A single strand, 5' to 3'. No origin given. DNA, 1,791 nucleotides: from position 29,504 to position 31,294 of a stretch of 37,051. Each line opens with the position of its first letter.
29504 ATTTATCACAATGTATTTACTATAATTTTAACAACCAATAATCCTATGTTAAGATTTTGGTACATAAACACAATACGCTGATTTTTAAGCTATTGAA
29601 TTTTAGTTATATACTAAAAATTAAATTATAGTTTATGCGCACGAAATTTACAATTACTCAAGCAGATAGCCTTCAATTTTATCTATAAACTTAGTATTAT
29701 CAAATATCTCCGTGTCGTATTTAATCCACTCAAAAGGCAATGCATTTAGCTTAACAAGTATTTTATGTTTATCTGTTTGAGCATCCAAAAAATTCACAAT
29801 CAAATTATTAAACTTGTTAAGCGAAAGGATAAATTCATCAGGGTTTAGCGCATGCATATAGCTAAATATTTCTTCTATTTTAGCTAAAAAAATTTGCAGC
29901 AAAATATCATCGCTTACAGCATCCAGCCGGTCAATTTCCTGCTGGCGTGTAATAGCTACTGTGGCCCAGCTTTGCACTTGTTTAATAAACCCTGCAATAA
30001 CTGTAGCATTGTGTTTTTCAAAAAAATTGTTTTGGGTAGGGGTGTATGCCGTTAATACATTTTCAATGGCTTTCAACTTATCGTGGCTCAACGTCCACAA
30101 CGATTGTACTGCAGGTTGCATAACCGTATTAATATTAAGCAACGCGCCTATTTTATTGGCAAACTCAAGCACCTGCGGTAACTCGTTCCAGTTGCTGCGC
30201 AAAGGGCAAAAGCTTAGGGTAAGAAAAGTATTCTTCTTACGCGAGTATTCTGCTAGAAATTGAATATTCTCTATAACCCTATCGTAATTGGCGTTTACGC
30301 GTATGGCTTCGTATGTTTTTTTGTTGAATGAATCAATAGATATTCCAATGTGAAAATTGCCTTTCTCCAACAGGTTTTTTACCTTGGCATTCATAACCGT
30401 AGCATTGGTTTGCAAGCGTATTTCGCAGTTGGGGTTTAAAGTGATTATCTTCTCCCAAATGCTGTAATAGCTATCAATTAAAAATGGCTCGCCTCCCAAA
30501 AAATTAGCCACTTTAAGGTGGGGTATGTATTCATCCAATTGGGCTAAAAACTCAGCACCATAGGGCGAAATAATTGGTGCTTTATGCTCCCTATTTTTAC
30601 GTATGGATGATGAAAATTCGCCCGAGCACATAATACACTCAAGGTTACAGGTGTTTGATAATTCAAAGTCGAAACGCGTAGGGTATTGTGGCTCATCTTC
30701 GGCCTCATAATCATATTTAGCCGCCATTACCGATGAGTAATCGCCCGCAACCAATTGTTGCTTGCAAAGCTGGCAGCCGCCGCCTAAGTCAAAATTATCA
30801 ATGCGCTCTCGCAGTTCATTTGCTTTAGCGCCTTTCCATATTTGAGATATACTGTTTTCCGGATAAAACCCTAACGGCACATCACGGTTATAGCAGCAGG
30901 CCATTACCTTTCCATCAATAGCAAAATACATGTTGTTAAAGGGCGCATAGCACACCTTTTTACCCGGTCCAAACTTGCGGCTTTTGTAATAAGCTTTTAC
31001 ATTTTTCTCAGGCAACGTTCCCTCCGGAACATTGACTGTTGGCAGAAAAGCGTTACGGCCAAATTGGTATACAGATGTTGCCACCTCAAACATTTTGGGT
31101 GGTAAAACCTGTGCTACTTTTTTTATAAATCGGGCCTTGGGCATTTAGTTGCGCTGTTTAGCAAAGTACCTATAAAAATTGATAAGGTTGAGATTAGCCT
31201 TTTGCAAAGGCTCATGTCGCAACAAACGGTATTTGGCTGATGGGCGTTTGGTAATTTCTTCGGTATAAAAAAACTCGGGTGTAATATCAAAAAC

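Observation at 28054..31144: Two paralogous radical SAM enzymes with the SPASM/twitch-type Cys signature N-terminal to the CX3CX2C core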

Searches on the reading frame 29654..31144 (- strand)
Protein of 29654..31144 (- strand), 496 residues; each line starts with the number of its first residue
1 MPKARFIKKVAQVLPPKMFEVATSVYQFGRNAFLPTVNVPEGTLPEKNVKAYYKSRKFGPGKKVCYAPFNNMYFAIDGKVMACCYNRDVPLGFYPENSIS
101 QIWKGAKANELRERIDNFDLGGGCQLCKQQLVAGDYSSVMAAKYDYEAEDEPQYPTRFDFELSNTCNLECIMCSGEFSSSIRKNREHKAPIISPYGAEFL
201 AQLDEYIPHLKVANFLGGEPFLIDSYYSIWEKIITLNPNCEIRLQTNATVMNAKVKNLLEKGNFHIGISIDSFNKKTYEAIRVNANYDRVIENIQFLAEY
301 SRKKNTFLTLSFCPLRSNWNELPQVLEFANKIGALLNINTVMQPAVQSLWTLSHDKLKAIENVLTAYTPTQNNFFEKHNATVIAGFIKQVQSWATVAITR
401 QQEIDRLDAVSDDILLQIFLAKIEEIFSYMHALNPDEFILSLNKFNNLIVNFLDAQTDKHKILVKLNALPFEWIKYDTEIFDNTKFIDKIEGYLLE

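Call 3: search_protein_families(library=pfam, proteins=[window:29654-31144:-], max_evalue=1)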
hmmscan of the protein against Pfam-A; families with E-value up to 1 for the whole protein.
window:29654-31144:- (496 aa): 2 families
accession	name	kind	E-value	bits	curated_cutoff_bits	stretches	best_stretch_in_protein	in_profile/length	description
PF04055.27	Radical_SAM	-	1.6e-17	64.6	29.5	1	161-328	2-165/166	Radical SAM superfamily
PF13186.11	SPASM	-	4.2e-09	37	21.5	1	65-127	1-66/67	Iron-sulfur cluster-binding domain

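Call 4: search_protein_families(library=ncbifam, proteins=[window:29654-31144:-], max_evalue=1)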
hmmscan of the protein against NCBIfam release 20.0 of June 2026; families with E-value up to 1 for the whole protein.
window:29654-31144:- (496 aa): 52 families (the best 25 are shown)
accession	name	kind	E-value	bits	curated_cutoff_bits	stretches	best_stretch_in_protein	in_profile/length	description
NF033640.1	N_Twi_rSAM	subfamily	6.5e-49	167.1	170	1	62-394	2-366/398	twitch domain-containing radical SAM protein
TIGR04317.1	W_rSAM_matur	equivalog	2.2e-15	56.6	380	1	160-335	8-177/349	tungsten cofactor oxidoreductase radical SAM maturase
TIGR04311.1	rSAM_Geo_metal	subfamily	3.5e-15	56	400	1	154-348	1-193/423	radical SAM/SPASM family putative metalloenzyme maturase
NF001199.0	PRK00164.2-1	equivalog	6.7e-15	55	231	1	160-364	16-213/308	GTP 3',8-cyclase MoaA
TIGR02668.1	moaA_archaeal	equivalog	3.1e-14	52.7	325.25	1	161-368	15-214/303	GTP 3',8-cyclase MoaA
NF050035.1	rSAM_WgK_link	exception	7.5e-14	51.5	650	1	153-332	6-174/367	radical SAM/SPASM peptide maturase WgkB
TIGR02666.1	moaA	equivalog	3.4e-13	49.3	284.05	1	162-343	16-194/336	GTP 3',8-cyclase MoaA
TIGR04055.1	rSAM_NirJ2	equivalog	4.3e-13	49.5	500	2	162-348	6-180/326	putative heme d1 biosynthesis radical SAM protein NirJ2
TIGR04545.1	rSAM_ahbD_hemeb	equivalog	1.1e-11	44.8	500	1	160-370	4-204/339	heme b synthase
NF038283.1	viperin_w_prok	equivalog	2.7e-11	43.2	180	1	159-297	5-143/281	viperin family antiviral radical SAM protein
TIGR04163.1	rSAM_cobopep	equivalog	6.2e-11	41.7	375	1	162-386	70-292/428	peptide-modifying radical SAM enzyme CbpB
TIGR03962.1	mycofact_rSAM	equivalog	7.8e-11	41.7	265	1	155-344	11-187/339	mycofactocin radical SAM maturase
TIGR03942.1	sulfatase_rSAM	equivalog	1.6e-10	40.6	349.45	1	163-310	8-161/363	anaerobic sulfatase maturase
TIGR04054.1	rSAM_NirJ1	equivalog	6.8e-10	38.1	650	1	160-330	40-198/387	putative heme d1 biosynthesis radical SAM protein NirJ1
TIGR04051.1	rSAM_NirJ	equivalog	3.9e-09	35.9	515.45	1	162-330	8-164/354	heme d1 biosynthesis radical SAM protein NirJ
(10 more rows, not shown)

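Call 10: search_solved_structures(query=window:29654-31144:-, max_evalue=0.01, show_alignments=2)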
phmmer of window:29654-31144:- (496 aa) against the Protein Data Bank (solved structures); distinct sequences matched with E-value up to 0.01: 4.
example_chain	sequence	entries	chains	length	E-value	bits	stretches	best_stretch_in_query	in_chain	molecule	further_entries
9dgw_A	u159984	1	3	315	0.003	19.7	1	152-284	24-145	Radical SAM core domain-containing protein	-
9dfw_A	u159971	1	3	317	0.0031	19.7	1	152-284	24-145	Radical SAM core domain-containing protein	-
6b4c_A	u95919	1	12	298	0.0039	19.3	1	153-284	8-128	Viperin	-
7n7i_A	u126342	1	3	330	0.004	19.3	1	153-284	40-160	Viperin-like enzyme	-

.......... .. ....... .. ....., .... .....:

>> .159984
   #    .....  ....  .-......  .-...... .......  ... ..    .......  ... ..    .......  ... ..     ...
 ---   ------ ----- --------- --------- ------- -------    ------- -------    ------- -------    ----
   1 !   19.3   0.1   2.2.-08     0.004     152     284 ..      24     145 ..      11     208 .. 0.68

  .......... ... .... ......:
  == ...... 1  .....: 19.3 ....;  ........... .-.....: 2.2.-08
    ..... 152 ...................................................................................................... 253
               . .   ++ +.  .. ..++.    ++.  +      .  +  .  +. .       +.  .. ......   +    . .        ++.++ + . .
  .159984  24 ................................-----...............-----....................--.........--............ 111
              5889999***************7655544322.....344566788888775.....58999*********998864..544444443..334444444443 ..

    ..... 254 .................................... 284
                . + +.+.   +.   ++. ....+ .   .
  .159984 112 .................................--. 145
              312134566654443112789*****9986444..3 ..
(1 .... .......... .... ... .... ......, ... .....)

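Call 12: find_homologous_proteins(query=window:29654-31144:-, max_evalue=0.00001)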
Query window:29654-31144:- (496 aa): 1653 proteins with E <= 0.00001 among 8000 candidates; the best 120 are listed.
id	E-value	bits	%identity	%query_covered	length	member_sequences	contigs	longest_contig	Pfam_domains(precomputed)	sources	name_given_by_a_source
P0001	0.0e+0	1142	100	100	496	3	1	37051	PF13186.12,PF04055.28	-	-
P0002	2.2e-235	800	69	100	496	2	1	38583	PF13186.12,PF04055.28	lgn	-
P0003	4.6e-234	796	69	100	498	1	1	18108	PF13186.12,PF04055.28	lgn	-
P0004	3.9e-131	456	44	98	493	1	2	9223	PF13186.12,PF04055.28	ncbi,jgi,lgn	jgi:MoaA/NifB/PqqE/SkfB family radical SAM enzyme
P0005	8.3e-128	445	44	99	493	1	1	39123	PF13186.12,PF04055.28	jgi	jgi:MoaA/NifB/PqqE/SkfB family radical SAM enzyme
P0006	2.1e-122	428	50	76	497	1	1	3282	PF13186.12,PF04055.28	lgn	-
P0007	1.7e-119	418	40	99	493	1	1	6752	PF13186.12,PF04055.28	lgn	-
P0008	1.9e-118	415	43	98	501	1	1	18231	PF13186.12,PF04055.28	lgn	-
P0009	3.0e-113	397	50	69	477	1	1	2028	PF13186.12,PF04055.28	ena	-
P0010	1.2e-112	395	50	72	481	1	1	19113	PF13186.12,PF04055.28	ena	-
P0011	2.1e-112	395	48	73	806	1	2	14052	PF04488.22,PF13186.12,PF04055.28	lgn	-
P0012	7.8e-112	393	50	72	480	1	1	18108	PF13186.12,PF04055.28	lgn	-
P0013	3.2e-111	391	51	71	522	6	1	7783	PF13186.12,PF04055.28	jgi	-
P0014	4.6e-110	387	51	73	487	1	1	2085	PF13186.12,PF04055.28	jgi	-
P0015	2.2e-109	385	44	86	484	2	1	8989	PF13186.12,PF04055.28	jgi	-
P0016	2.6e-109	384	43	83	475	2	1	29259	PF13186.12,PF04055.28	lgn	-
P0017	1.3e-108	382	48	72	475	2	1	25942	PF13186.12,PF04055.28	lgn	-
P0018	2.3e-108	381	49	72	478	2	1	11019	PF13186.12,PF04055.28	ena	-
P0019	4.9e-108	380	43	81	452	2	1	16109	PF13186.12,PF04055.28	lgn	-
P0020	9.3e-108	379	50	70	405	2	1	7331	PF13186.12,PF04055.28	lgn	-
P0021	2.1e-107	378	43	77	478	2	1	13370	PF13186.12,PF04055.28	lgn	-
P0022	3.6e-107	377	47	76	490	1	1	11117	PF13186.12,PF04055.28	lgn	-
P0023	3.7e-107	377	47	71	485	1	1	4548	PF13186.12,PF04055.28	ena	-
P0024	5.2e-107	377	46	78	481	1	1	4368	PF13186.12,PF04055.28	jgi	jgi:MoaA/NifB/PqqE/SkfB family radical SAM enzyme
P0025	1.6e-106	375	42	87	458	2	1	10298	PF13186.12,PF04055.28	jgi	-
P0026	1.3e-105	372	41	90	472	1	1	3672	PF13186.12,PF04055.28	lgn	-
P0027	3.2e-105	371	48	72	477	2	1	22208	PF13186.12,PF04055.28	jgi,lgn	-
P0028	3.3e-105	371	44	83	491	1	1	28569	PF13186.12,PF04055.28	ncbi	ncbi:MAG: radical SAM protein [Bacteroidota bacterium]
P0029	6.6e-105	370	43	83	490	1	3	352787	PF13186.12,PF04055.28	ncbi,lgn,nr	ncbi:MAG: radical SAM protein [Bacteroidetes bacterium]|nr:radical SAM protein [Bacteroidota bacteri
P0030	9.7e-105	369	47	72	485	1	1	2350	PF13186.12,PF04055.28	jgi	jgi:MoaA/NifB/PqqE/SkfB family radical SAM enzyme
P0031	3.0e-104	368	46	73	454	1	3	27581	PF13186.12,PF04055.28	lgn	-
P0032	6.7e-104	367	43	79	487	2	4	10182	PF13186.12,PF04055.28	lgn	-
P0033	4.7e-103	364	48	70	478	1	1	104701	PF13186.12,PF04055.28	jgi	jgi:MoaA/NifB/PqqE/SkfB family radical SAM enzyme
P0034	5.2e-103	364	44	81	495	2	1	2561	PF13186.12,PF04055.28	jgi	-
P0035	5.5e-103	364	47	72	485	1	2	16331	PF13186.12,PF04055.28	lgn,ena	-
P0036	5.6e-103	364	45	76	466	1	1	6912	PF13186.12,PF04055.28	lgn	-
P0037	5.8e-103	364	39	90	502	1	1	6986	PF13186.12,PF04055.28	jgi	jgi:MoaA/NifB/PqqE/SkfB family radical SAM enzyme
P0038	9.1e-103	363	42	84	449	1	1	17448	PF13186.12,PF04055.28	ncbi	-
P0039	1.3e-102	362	46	70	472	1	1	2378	PF13186.12,PF04055.28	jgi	jgi:MoaA/NifB/PqqE/SkfB family radical SAM enzyme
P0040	1.7e-102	362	46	71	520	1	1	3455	PF13186.12,PF04055.28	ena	-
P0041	2.2e-102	362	42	87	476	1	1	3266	PF13186.12,PF04055.28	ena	-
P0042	2.4e-102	362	41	86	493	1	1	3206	PF13186.12,PF04055.28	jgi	-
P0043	2.5e-102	361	46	70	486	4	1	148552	PF13186.12,PF04055.28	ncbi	-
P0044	3.6e-102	361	46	71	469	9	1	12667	PF13186.12,PF04055.28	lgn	-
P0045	4.6e-102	361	45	74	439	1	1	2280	PF13186.12,PF04055.28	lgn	-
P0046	5.5e-102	360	45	75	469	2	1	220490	PF13186.12,PF04055.28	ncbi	-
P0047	5.7e-102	360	45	73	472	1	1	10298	PF13186.12,PF04055.28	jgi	-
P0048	1.0e-101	359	47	72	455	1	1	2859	PF13186.12,PF04055.28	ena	-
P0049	1.5e-101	359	48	72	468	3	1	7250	PF13186.12,PF04055.28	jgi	jgi:MoaA/NifB/PqqE/SkfB family radical SAM enzyme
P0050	2.0e-101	358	45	72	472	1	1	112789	PF13186.12,PF04055.28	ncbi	-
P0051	2.1e-101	358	46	71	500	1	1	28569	PF13186.12,PF04055.28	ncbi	ncbi:MAG: radical SAM protein [Bacteroidota bacterium]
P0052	2.2e-101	358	46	71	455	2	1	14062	PF13186.12,PF04055.28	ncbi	-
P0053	2.7e-101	358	44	74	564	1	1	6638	PF13186.12,PF04055.28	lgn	-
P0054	3.1e-101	358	42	83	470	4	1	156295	PF13186.12,PF04055.28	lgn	-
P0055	3.5e-101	358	45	77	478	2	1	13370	PF13186.12,PF04055.28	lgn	-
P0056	4.2e-101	357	41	86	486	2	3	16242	PF13186.12,PF04055.28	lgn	-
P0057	4.3e-101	357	45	71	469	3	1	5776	PF13186.12,PF04055.28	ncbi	-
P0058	5.3e-101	357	46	70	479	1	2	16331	PF13186.12,PF04055.28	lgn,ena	-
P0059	8.1e-101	356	42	76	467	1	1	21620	PF13186.12,PF04055.28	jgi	jgi:MoaA/NifB/PqqE/SkfB family radical SAM enzyme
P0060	8.1e-101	356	48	74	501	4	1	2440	PF13186.12,PF04055.28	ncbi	-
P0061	4.2e-100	354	43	78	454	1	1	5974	PF13186.12,PF04055.28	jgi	-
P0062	4.8e-100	354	44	72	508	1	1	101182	PF13186.12,PF04055.28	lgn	-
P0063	5.9e-100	354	46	75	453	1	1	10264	PF13186.12,PF04055.28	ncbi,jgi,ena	-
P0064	8.4e-100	353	43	73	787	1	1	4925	PF04488.22,PF04055.28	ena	-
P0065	1.3e-99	352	45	73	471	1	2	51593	PF13186.12,PF04055.28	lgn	-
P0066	1.3e-99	352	44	77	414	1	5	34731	PF13186.12,PF04055.28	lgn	-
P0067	1.5e-99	352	44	76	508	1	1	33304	PF13186.12,PF04055.28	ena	-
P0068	2.6e-99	351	44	73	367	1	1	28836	PF13186.12,PF04055.28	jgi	jgi:radical SAM protein with 4Fe4S-binding SPASM domain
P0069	4.0e-99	351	45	69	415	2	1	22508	PF13186.12,PF04055.28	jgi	-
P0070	4.3e-99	351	43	73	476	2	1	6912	PF13186.12,PF04055.28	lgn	-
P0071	5.7e-99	350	44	74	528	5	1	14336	PF13186.12,PF04055.28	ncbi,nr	ncbi:MAG: radical SAM protein [Flavobacteriales bacterium]|nr:radical SAM protein [Flavobacteriales 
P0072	6.3e-99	350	46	70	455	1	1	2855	PF13186.12,PF04055.28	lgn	-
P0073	7.8e-99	350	43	76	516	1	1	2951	PF13186.12,PF04055.28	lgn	-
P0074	8.5e-99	350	43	75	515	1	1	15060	PF13186.12,PF04055.28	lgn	-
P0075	1.0e-98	349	45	71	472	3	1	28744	PF13186.12,PF04055.28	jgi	jgi:MoaA/NifB/PqqE/SkfB family radical SAM enzyme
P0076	1.3e-98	349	42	78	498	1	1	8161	PF13186.12,PF04055.28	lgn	-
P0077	1.5e-98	349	45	74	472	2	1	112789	PF13186.12,PF04055.28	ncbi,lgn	-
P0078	2.4e-98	348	42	86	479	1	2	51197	PF13186.12,PF04055.28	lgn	-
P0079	3.0e-98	348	45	73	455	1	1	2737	PF13186.12,PF04055.28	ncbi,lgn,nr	ncbi:MAG TPA: radical SAM protein [Chitinophagales bacterium]|nr:radical SAM protein [Chitinophagale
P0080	4.0e-98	348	45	71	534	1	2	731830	PF13186.12,PF04055.28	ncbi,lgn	-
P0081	4.3e-98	347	44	74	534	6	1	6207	PF13186.12,PF04055.28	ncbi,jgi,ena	jgi:MoaA/NifB/PqqE/SkfB family radical SAM enzyme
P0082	4.6e-98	347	44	76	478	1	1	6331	PF13186.12,PF04055.28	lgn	-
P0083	5.1e-98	347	42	79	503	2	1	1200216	PF13186.12,PF04055.28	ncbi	ncbi:MAG: radical SAM protein [Chitinophagales bacterium]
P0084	5.4e-98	347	43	76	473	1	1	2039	PF13186.12,PF04055.28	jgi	-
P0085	6.0e-98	347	40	89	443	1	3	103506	PF13186.12,PF04055.28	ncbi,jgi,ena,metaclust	metaclust:\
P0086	8.3e-98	347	46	73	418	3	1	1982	PF13186.12,PF04055.28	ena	-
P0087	8.6e-98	346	45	70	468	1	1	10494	PF13186.12,PF04055.28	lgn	-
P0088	9.6e-98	346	49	65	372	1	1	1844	PF13186.12,PF04055.28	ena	-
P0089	1.4e-97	346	44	73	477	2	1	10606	PF13186.12,PF04055.28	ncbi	-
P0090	1.6e-97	346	42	79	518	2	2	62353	PF13186.12,PF04055.28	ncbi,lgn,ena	-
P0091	1.7e-97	345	46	76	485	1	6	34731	PF13186.12,PF04055.28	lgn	-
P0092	1.8e-97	345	45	70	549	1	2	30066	PF13186.12,PF04055.28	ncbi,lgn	-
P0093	2.1e-97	345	45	73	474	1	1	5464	PF13186.12,PF04055.28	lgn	-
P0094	2.2e-97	345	43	80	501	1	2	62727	PF13186.12,PF04055.28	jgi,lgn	-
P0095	2.4e-97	345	39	86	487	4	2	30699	PF13186.12,PF04055.28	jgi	jgi:MoaA/NifB/PqqE/SkfB family radical SAM enzyme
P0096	3.0e-97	345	43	75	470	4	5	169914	PF13186.12,PF04055.28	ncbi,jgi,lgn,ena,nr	ncbi:MAG: radical SAM protein [Chitinophagales bacterium]|nr:radical SAM protein [Chitinophagales ba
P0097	3.3e-97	345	45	71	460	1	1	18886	PF13186.12,PF04055.28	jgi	jgi:MoaA/NifB/PqqE/SkfB family radical SAM enzyme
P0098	3.5e-97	344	45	70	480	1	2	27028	PF13186.12,PF04055.28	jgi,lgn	jgi:MoaA/NifB/PqqE/SkfB family radical SAM enzyme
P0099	6.2e-97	344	39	88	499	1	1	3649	PF13186.12,PF04055.28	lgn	-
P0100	7.5e-97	343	43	75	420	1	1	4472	PF13186.12,PF04055.28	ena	-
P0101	9.0e-97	343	40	80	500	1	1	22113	PF04055.28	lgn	-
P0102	9.4e-97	343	43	74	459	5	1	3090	PF13186.12,PF04055.28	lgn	-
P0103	1.0e-96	343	43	73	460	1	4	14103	PF13186.12,PF04055.28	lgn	-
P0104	1.0e-96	343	46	70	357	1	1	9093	PF13186.12,PF04055.28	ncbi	-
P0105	1.3e-96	343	45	70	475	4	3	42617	PF13186.12,PF04055.28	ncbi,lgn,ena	-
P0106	1.4e-96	342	42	84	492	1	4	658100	PF13186.12,PF04055.28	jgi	-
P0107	1.6e-96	342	45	70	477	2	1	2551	PF13186.12,PF04055.28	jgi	jgi:molybdenum cofactor biosynthesis enzyme MoaA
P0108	2.6e-96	342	41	79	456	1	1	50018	PF13186.12,PF04055.28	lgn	-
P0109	3.2e-96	341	40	85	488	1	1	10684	PF13186.12,PF04055.28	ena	-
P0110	3.8e-96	341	45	69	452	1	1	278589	PF13186.12,PF04055.28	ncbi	-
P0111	4.4e-96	341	42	77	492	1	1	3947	PF04055.28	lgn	-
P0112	5.0e-96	341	40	84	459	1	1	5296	PF13186.12,PF04055.28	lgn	-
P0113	5.3e-96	341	46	70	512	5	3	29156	PF13186.12,PF04055.28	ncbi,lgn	-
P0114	6.2e-96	340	45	70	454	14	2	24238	PF13186.12,PF04055.28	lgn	-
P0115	6.6e-96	340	40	80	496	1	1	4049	PF13186.12,PF04055.28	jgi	-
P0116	8.1e-96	340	43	73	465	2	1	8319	PF13186.12,PF04055.28,PF13353.12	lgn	-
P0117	8.4e-96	340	40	85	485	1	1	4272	PF13186.12,PF04055.28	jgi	-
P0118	8.7e-96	340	37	91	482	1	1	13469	PF13186.12,PF04055.28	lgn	-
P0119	9.5e-96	340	45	74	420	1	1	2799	PF13186.12,PF04055.28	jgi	-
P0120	9.7e-96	340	43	76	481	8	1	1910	PF13186.12,PF04055.28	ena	-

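Call 18: find_encoding_contigs(protein=P0002, flank=10000, max_places=2)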
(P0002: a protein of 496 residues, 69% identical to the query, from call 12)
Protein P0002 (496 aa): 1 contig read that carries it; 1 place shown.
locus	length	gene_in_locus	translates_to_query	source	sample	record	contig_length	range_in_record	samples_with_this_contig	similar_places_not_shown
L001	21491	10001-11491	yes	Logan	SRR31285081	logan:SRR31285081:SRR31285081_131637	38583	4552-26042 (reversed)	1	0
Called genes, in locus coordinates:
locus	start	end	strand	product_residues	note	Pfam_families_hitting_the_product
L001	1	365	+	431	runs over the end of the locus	PF05195:AMP_N, PF00557:Peptidase_M24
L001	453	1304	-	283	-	-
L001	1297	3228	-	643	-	PF07719:TPR_2 (faint), PF13431:TPR_17 (faint), PF00515:TPR_1 (faint), PF13181:TPR_8 (faint), PF13424:TPR_12 (faint), PF14559:TPR_19 (faint)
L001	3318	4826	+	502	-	-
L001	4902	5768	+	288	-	PF05721:PhyH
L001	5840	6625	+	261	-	PF13489:Methyltransf_23 (weak), PF02353:CMAS (weak), PF13847:Methyltransf_31, PF08241:Methyltransf_11, PF08242:Methyltransf_12, PF13649:Methyltransf_25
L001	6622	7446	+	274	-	PF05721:PhyH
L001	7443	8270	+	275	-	PF05721:PhyH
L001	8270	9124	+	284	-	PF05721:PhyH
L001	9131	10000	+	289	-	PF05721:PhyH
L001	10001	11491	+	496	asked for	PF13186:SPASM, PF04055:Radical_SAM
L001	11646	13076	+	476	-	PF13186:SPASM, PF04055:Radical_SAM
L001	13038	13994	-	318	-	-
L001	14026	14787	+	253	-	PF13803:DUF4184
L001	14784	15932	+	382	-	PF20706:GT4-conflict (faint), PF13439:Glyco_transf_4, PF13579:Glyco_trans_4_4, PF00534:Glycos_transf_1, PF13692:Glyco_trans_1_4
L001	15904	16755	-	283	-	PF04488:Gly_transf_sug (weak), PF05704:Caps_synth (faint)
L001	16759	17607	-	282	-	PF01040:UbiA (weak)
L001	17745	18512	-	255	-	PF05721:PhyH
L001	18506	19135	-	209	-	-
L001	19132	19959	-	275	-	PF00535:Glycos_transf_2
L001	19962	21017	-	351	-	PF08545:ACP_syn_III, PF08541:ACP_syn_III_C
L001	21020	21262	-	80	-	-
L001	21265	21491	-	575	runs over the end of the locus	PF00501:AMP-binding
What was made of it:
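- The syntenic copy L001 carries the whole cluster (call 18).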

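Call 19: find_encoding_contigs(protein=P0029, flank=10000, max_places=2)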
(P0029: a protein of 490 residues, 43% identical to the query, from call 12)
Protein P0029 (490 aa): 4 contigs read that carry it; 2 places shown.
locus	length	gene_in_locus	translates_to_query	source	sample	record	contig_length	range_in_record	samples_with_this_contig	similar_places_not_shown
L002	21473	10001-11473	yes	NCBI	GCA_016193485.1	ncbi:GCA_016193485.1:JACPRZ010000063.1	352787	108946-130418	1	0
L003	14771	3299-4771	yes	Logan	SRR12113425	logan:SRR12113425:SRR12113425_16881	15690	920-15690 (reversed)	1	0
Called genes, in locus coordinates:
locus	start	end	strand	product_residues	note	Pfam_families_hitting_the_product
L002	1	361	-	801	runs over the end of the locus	PF00515:TPR_1 (faint), PF07719:TPR_2 (faint), PF13181:TPR_8 (faint), PF13414:TPR_11 (faint), PF13424:TPR_12 (faint), PF13431:TPR_17 (faint), PF25063:ARM_TT21_C, PF14559:TPR_19 (weak), +1 more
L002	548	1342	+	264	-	PF06990:Gal-3-0_sulfotr (weak)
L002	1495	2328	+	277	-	PF04055:Radical_SAM (weak)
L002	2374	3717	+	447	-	PF04055:Radical_SAM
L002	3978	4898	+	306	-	PF04055:Radical_SAM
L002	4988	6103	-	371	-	-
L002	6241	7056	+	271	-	PF01061:ABC2_membrane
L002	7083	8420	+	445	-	PF00005:ABC_tran, PF14524:Wzt_C (weak)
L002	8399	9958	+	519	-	-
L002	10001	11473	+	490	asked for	PF13186:SPASM (weak), PF04055:Radical_SAM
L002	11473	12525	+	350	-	PF01040:UbiA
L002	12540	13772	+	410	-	-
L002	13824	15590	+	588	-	PF13522:GATase_6, PF13537:GATase_7, PF00733:Asn_synthase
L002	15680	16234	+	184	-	PF01553:Acyltransferase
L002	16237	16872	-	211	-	-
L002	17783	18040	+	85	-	-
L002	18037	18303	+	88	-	PF06769:YoeB_toxin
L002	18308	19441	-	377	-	PF00583:Acetyltransf_1 (faint), PF13508:Acetyltransf_7 (faint)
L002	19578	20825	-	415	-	PF06245:DUF1015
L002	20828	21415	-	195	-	PF00551:Formyl_trans_N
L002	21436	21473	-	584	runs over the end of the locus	PF00912:Transgly, PF28500:PBP_middle, PF00905:Transpeptidase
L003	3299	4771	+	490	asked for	PF13186:SPASM (weak), PF04055:Radical_SAM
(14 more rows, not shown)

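Call 21: find_encoding_contigs(protein=P0011, flank=8000, max_places=2)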
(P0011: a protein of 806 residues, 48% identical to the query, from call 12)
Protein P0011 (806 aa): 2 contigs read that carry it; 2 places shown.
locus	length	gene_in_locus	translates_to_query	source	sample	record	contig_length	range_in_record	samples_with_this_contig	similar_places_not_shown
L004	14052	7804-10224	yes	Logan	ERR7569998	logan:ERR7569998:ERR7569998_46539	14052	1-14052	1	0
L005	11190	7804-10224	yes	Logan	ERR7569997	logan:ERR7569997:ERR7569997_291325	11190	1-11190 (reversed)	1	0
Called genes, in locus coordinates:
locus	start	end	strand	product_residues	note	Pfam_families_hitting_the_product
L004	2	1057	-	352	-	?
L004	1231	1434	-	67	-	PF19451:DUF5989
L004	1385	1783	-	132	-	-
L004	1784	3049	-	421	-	PF13472:Lipase_GDSL_2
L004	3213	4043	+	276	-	PF01061:ABC2_membrane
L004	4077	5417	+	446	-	PF00005:ABC_tran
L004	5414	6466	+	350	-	PF13353:Fer4_12 (faint), PF04055:Radical_SAM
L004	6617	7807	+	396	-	PF01040:UbiA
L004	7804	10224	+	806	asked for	PF04488:Gly_transf_sug (weak), PF13186:SPASM, PF04055:Radical_SAM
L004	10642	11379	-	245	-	PF13310:Virulence_RhuM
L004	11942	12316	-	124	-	PF13310:Virulence_RhuM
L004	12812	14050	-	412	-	?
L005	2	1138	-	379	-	?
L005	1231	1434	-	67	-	PF19451:DUF5989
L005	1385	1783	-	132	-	-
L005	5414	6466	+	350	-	PF13353:Fer4_12 (faint), PF04055:Radical_SAM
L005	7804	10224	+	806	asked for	PF04488:Gly_transf_sug (weak), PF13186:SPASM, PF04055:Radical_SAM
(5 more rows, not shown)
